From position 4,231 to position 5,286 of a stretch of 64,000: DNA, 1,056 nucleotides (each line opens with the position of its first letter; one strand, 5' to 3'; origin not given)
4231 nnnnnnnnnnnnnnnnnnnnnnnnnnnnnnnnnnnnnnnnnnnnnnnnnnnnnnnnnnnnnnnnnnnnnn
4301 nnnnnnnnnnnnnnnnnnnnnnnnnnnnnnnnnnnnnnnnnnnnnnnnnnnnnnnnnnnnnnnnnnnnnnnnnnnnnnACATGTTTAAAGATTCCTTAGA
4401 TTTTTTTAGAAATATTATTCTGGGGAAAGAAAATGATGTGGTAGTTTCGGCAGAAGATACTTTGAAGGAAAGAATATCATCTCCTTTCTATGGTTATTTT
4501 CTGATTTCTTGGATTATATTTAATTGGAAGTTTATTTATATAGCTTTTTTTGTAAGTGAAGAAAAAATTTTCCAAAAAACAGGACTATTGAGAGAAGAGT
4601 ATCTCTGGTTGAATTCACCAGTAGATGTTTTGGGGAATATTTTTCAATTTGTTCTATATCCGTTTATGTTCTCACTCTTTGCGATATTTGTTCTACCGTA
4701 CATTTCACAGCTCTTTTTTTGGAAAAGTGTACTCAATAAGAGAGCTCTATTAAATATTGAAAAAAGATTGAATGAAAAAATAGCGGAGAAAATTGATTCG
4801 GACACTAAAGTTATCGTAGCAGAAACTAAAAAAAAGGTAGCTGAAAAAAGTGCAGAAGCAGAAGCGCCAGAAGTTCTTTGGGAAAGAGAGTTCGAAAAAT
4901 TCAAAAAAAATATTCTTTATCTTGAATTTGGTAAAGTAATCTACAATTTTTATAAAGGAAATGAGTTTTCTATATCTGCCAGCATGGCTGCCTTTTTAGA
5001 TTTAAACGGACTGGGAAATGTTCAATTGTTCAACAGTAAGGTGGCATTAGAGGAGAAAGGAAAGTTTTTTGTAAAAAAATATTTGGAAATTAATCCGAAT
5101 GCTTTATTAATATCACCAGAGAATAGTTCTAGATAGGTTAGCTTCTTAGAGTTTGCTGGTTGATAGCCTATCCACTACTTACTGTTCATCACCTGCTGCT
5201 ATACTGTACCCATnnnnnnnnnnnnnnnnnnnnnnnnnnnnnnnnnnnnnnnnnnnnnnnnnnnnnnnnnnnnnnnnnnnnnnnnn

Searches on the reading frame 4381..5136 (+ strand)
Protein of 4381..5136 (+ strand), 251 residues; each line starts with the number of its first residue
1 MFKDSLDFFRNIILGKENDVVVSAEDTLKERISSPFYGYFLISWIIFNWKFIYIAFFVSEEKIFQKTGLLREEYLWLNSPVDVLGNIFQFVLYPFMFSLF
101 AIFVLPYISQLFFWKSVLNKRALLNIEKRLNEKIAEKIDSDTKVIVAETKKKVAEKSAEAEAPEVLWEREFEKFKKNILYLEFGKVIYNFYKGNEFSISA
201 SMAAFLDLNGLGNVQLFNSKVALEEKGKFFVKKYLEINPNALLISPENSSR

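Call 5: search_protein_families(library=pfam, proteins=[window:4381-5136:+], max_evalue=0.01)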
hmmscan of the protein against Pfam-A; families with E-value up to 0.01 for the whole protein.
window:4381-5136:+ (251 aa): 0 families

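Call 14: search_protein_families(library=ncbifam, proteins=[window:4381-5136:+], max_evalue=1)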
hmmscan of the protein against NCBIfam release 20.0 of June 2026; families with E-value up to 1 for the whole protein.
window:4381-5136:+ (251 aa): 2 families
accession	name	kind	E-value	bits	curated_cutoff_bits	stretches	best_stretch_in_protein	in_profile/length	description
NF038363.1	SecM_small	equivalog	0.0071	17.2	45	1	94-159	13-79/103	secA translation cis-regulator SecM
NF052642.1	amidase_SagB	exception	0.043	13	425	1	85-168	7-90/282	peptidoglycan release complex glucosaminidase SagB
